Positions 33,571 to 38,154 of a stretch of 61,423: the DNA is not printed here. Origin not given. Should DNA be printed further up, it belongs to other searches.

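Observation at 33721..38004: One uninterrupted ORF fuses a NapH/NapG-like polyferredoxin to a lectin-like + CotH-kinase exoprotein, with an internal signal-peptide-like restart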

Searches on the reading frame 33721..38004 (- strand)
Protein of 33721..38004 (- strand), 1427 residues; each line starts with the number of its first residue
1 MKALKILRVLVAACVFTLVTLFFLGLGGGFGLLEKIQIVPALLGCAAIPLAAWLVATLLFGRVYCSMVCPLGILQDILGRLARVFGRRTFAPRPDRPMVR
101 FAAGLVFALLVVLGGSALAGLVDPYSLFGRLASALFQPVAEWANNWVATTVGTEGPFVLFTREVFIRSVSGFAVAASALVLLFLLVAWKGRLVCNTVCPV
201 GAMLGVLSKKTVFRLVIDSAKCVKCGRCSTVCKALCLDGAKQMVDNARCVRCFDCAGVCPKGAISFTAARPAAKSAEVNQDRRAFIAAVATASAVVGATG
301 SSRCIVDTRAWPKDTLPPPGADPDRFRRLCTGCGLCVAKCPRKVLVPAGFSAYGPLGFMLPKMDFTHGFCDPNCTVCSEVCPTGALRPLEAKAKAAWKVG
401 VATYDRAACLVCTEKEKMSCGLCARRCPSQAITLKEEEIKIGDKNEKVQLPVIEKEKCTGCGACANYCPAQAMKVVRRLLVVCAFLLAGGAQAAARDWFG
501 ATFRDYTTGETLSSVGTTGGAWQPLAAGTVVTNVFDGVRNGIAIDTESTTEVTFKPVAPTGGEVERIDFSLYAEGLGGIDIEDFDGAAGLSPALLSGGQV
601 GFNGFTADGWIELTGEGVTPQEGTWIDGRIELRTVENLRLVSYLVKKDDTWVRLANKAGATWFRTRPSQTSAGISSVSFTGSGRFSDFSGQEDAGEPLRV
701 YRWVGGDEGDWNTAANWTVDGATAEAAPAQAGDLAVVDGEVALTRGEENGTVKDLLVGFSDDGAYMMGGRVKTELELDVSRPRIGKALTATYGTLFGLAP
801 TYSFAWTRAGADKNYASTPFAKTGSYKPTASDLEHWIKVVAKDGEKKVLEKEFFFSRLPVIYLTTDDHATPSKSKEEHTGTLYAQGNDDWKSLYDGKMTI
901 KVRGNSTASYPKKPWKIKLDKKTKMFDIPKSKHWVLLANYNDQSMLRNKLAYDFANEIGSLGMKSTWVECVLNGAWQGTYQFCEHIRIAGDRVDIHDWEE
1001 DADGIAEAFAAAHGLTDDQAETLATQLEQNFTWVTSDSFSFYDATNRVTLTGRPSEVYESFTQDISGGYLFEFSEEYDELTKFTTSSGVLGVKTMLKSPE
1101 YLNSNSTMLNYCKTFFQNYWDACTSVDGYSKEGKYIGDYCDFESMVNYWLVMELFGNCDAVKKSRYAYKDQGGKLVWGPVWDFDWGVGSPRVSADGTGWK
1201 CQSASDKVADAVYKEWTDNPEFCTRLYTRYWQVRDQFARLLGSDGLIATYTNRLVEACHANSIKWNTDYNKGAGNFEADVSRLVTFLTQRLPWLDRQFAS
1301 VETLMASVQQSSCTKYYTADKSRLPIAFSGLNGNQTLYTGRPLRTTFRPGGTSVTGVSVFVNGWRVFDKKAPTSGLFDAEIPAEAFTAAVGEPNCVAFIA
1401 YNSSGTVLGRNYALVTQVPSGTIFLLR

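Call 4: search_protein_families(library=pfam, proteins=[window:33721-38004:-], max_evalue=0.01)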
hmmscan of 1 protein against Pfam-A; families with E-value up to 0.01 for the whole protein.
window:33721-38004:- (1427 aa): 14 families
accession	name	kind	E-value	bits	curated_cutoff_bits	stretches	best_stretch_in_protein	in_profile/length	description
PF08757.17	CotH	-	1.5e-35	123.7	23.8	2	900-994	1-97/322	CotH kinase protein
PF00037.32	Fer4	-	2.2e-21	75.2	21.1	3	451-473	1-23/24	4Fe-4S binding domain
PF12838.12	Fer4_7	-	7.8e-21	74.7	27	4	419-472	4-52/52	4Fe-4S dicluster domain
PF12837.12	Fer4_6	-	2.5e-17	62.3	25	2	451-472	2-23/24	4Fe-4S binding domain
PF13187.11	Fer4_9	-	2.9e-15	56.4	27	2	419-473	4-52/52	4Fe-4S dicluster domain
PF13484.11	Fer4_16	-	2.5e-11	44.6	30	1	419-470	4-65/66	4Fe-4S double cluster binding domain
PF12801.12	Fer4_5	-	3.6e-11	43.3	22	2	48-87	7-47/48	4Fe-4S binding domain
PF14697.11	Fer4_21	-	8.9e-11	42.2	35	2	216-265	2-58/59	4Fe-4S dicluster domain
PF13237.11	Fer4_10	-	6.9e-10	39.1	25.5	2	215-260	2-53/53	4Fe-4S dicluster domain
PF12797.12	Fer4_2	-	9.7e-08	31.9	24.5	2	451-470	3-22/22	4Fe-4S binding domain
PF25160.1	LdpA_Fe-S-bd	-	1.6e-07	31.5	27.6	1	423-475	9-45/49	LdpA Fe-S cluster-binding domain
PF13183.11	Fer4_8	-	1.2e-06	29.4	27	1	418-470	6-66/68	4Fe-4S dicluster domain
PF12798.12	Fer4_3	-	0.00017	22.6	27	0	458-472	1-15/15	4Fe-4S binding domain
PF13459.11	Fer4_15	-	0.0083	17.3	22.4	0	453-470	3-20/66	4Fe-4S single cluster domain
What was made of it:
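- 37195..38004 (-): NapH-like membrane module (aa 1-270): TMD1-4, two CxxxCP motifs, two cytoplasmic [4Fe-4S] motifs. Pfam Fer4_5 and Fer4_21 (call 4).
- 33724..35364 (-): CotH kinase-family domain and C-terminal beta domain (aa 881-1427). Pfam PF08757, E 1.5e-35, from aa 900 (call 4).
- On CotH kinase family (PF08757): 123.7 bits vs 23.8, E 1.5e-35 (call 4).
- Checked: Pfam finds Fer4_5 and many Fer4 families up to residue 473 (call 4). CotH (PF08757) scores 123.7 bits against a cut-off of 23.8 (call 4).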

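Call 5: search_protein_families(library=ncbifam, proteins=[window:33721-38004:-], max_evalue=0.01)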
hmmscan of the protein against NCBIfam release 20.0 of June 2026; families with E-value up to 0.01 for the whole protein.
window:33721-38004:- (1427 aa): 56 families (the best 25 are shown)
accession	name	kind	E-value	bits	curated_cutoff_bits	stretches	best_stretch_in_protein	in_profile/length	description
NF007012.0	PRK09476.1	equivalog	1.6e-19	70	269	1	274-475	3-205/254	ferredoxin-type protein NapG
TIGR00397.1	mauM_napG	subfamily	3.5e-19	69.2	178.85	1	282-478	4-199/213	MauM/NapG family ferredoxin-type protein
NF007013.0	PRK09477.1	equivalog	2.8e-17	62.7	234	2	161-269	167-279/286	quinol dehydrogenase ferredoxin subunit NapH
TIGR02163.1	napH_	subfamily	3.3e-17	62.9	213.05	2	169-267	148-254/255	NapH/MauN family ferredoxin-type protein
TIGR01971.1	NuoI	subfamily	1.2e-14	53.9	113.05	1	417-476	44-101/121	NADH-quinone oxidoreductase, chain I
TIGR00402.1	napF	equivalog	1.3e-14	54.4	102.2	1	314-473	21-148/149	ferredoxin-type protein NapF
NF042909.1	FMH_DH_FwdF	exception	2.4e-14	53.2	375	2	329-477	16-159/336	tungsten-dependent formylmethanofuran dehydrogenase subunit FwdF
NF058577.1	FdxA_fam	equivalog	6e-13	48.8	65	3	416-472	8-52/52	4Fe-4S ferredoxin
NF040864.1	HgcB_ferredoxin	equivalog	8.5e-13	48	99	3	211-269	5-66/93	mercury methylation ferredoxin HgcB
TIGR02179.1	PorD_KorD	subfamily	2.2e-12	46.9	60.05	2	448-477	17-46/78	2-oxoacid:acceptor oxidoreductase, delta subunit, pyruvate/2-ketoisovalerate family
NF040684.1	PorD_Arch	equivalog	2.2e-11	43.7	120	2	449-477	55-83/85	pyruvate synthase subunit PorD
NF038196.1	ferrodoxin_EFR1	subfamily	1.8e-10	41.3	75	2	219-268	183-233/242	EFR1 family ferrodoxin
NF005503.0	PRK07118.1-2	equivalog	2.9e-10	39.9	252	2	449-483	160-197/292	RnfABCDGE type electron transport complex subunit B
NF040612.1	F420_dehyd_FpoI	exception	3.1e-10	40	180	1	438-478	26-64/135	F420H2 dehydrogenase subunit FpoI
NF043069.1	T4HPD_activ_SAM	equivalog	5e-09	35.9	425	2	412-478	48-102/299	trans-4-hydroxy-L-proline dehydratase activase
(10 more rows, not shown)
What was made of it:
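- On NapH / NapG (NCBIfam NF007013 / NF007012): NapH 62.7 bits vs 234 (call 5).
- Checked: NCBIfam NapG and NapH models are the best hits but fall far below their cut-offs (70 vs 269 bits; 63 vs 234 bits) (call 5).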

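Call 6: find_homologous_proteins(query=window:33721-38004:-, max_evalue=0.00001)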
Query window:33721-38004:- (1427 aa): 5 proteins with E <= 0.00001 among 8000 candidates.
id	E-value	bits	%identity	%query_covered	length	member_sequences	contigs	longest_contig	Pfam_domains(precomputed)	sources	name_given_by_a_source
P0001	0.0e+0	3215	96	100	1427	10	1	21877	PF14697.12,PF12801.13,PF12837.13,PF13484.12,PF12838.13,PF08757.18,PF12797.13,PF00037.33,PF25160.2,PF13237.12,PF13183.12,PF13187.12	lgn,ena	-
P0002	1.5e-191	657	65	33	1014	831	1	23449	PF14697.12,PF13229.13,PF12801.13,PF12797.13,PF12837.13,PF00037.33,PF13484.12,PF12838.13,PF13237.12,PF13183.12,PF13187.12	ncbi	-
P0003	2.6e-27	113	27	34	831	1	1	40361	PF14697.12,PF12801.13,PF12837.13,PF00037.33,PF13484.12,PF12838.13,PF25160.2,PF13237.12,PF13183.12,PF13187.12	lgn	-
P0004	3.3e-24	103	28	29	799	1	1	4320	PF14697.12,PF12801.13,PF12837.13,PF00037.33,PF13484.12,PF12838.13,PF25160.2,PF13237.12,PF13183.12,PF13187.12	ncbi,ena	-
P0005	4.9e-24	102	30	28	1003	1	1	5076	PF08757.18,PF04122.18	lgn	-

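Call 9: find_encoding_contigs(protein=P0002, flank=8000, max_places=5)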
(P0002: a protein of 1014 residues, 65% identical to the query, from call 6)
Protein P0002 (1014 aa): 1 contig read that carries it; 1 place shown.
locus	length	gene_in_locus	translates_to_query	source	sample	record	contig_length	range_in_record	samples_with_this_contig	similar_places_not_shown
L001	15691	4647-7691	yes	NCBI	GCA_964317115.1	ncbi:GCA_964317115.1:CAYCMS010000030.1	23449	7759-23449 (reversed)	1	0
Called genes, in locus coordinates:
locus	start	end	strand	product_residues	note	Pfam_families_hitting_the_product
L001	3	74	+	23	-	?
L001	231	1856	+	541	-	PF01235:Na_Ala_symp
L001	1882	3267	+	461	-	-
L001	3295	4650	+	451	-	PF00248:Aldo_ket_red, PF13187:Fer4_9 (faint)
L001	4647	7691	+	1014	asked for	PF12801:Fer4_5, PF12837:Fer4_6 (faint), PF13183:Fer4_8 (faint), PF13187:Fer4_9 (faint), PF13237:Fer4_10 (faint), PF12838:Fer4_7, PF00037:Fer4 (weak), PF13229:Beta_helix, +3 more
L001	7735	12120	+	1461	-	PF12951:PATR (weak)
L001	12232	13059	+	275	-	PF01116:F_bP_aldolase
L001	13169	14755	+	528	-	PF01676:Metalloenzyme, PF06415:iPGM_N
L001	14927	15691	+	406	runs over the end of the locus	PF01510:Amidase_2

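Call 10: find_encoding_contigs(protein=P0001, flank=8000, max_places=5)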
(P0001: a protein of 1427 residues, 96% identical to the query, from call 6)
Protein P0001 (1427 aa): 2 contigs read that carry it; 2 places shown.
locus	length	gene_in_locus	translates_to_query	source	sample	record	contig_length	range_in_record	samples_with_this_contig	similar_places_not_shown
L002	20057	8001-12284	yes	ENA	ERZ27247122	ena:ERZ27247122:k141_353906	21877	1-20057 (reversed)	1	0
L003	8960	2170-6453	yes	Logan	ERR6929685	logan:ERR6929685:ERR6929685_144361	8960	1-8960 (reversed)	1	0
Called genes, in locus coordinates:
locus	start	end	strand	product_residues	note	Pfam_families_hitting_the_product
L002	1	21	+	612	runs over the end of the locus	?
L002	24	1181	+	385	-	PF13353:Fer4_12 (weak), PF04055:Radical_SAM, PF13186:SPASM (weak)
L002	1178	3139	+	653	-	PF00664:ABC_membrane, PF00005:ABC_tran, PF02463:SMC_N (faint)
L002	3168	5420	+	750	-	PF00521:DNA_topoisoIV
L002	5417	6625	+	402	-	PF01018:GTP1_OBG, PF01926:MMR_HSR1, PF02421:FeoB_N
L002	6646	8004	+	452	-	PF00248:Aldo_ket_red, PF13187:Fer4_9 (weak)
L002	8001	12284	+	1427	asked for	PF12801:Fer4_5, PF13183:Fer4_8 (faint), PF12838:Fer4_7, PF13187:Fer4_9 (weak), PF00037:Fer4 (weak), PF12797:Fer4_2 (weak), PF12837:Fer4_6 (weak), PF08757:CotH, +4 more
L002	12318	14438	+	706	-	PF08531:Bac_rhamnosid_N (weak), PF05592:Bac_rhamnosid, PF17389:Bac_rhamnosid6H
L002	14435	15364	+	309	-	PF00749:tRNA-synt_1c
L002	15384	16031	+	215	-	PF00702:Hydrolase, PF12710:HAD, PF13419:HAD_2, PF13242:Hydrolase_like (weak)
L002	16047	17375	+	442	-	PF01554:MatE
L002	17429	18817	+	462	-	-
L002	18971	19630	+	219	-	-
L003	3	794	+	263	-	?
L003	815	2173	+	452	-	PF00248:Aldo_ket_red, PF13187:Fer4_9 (weak)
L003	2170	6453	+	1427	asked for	PF12801:Fer4_5, PF13183:Fer4_8 (faint), PF12838:Fer4_7, PF13187:Fer4_9 (weak), PF00037:Fer4 (weak), PF12797:Fer4_2 (weak), PF12837:Fer4_6 (weak), PF08757:CotH, +4 more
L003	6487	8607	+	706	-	PF08531:Bac_rhamnosid_N (weak), PF05592:Bac_rhamnosid, PF17389:Bac_rhamnosid6H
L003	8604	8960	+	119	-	?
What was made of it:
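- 33721..38004 (-): Whole fusion ORF, 1427 aa (stop codon 33721-33723). Identical-length orthologues in L002 and L003 (call 10).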

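Call 26: list_cluster_members(proteins=[P0002, P0001, P0126, P0012, P0129])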
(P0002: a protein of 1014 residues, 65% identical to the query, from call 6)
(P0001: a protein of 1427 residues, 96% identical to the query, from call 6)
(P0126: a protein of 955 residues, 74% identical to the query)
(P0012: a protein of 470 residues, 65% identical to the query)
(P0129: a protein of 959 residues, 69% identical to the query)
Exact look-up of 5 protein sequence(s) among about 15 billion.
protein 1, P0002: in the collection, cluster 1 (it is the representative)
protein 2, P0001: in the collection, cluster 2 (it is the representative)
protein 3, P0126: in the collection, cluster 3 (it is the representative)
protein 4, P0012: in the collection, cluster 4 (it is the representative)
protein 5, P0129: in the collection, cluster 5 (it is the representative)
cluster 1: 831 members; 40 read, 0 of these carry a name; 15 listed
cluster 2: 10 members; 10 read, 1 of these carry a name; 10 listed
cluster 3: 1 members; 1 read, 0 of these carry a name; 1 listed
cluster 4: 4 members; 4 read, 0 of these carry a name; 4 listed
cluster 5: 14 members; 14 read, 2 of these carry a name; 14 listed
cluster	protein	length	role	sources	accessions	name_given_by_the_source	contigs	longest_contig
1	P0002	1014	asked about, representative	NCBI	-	-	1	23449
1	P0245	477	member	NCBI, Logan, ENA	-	-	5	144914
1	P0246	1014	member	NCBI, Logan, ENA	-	-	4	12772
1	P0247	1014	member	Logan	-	-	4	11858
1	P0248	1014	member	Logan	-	-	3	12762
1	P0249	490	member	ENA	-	-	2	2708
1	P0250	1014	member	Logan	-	-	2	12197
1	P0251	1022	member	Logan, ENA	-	-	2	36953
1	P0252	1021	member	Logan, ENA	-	-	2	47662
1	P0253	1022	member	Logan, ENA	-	-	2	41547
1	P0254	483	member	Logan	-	-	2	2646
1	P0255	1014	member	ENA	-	-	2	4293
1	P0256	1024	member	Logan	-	-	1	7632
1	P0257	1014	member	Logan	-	-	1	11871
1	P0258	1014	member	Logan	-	-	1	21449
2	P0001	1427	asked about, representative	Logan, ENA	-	-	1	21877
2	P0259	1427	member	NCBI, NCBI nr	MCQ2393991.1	MAG: CotH kinase family protein [Kiritimatiellae bacterium] | CotH kinase family protein [Kiritimatiellia bacterium]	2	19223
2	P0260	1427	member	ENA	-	-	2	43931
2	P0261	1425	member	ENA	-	-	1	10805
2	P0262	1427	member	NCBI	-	-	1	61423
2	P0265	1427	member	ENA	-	-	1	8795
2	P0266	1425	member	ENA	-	-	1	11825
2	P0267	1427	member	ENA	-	-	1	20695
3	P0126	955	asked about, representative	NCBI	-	-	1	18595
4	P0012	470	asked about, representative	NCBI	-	-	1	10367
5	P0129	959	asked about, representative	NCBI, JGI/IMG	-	spore coat protein CotH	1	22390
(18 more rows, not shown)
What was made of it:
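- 33721..38004 (-): At least 8 distinct full-length sequences in the 90% cluster, including MCQ2393991.1 (call 26).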

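Call 29: find_encoding_contigs(protein=P0249, flank=6000, max_places=3)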
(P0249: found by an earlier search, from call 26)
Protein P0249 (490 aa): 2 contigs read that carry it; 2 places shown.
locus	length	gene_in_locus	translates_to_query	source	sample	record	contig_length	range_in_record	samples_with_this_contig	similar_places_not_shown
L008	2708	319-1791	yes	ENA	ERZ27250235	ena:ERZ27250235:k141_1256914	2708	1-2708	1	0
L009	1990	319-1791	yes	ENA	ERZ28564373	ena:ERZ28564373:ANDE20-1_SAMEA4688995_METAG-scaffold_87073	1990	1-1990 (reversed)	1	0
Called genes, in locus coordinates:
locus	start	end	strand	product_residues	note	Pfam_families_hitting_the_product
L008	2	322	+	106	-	?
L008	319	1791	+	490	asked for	PF12801:Fer4_5, PF14697:Fer4_21 (faint), PF12838:Fer4_7 (weak), PF13237:Fer4_10 (weak), PF13183:Fer4_8 (weak), PF12838:Fer4_7 (weak), PF00037:Fer4 (weak), PF12837:Fer4_6 (weak), +4 more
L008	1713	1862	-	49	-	-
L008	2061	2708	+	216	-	?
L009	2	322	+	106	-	?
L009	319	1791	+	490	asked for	PF12801:Fer4_5, PF14697:Fer4_21 (faint), PF12838:Fer4_7 (weak), PF13237:Fer4_10 (weak), PF13183:Fer4_8 (weak), PF12838:Fer4_7 (weak), PF00037:Fer4 (weak), PF12837:Fer4_6 (weak), +4 more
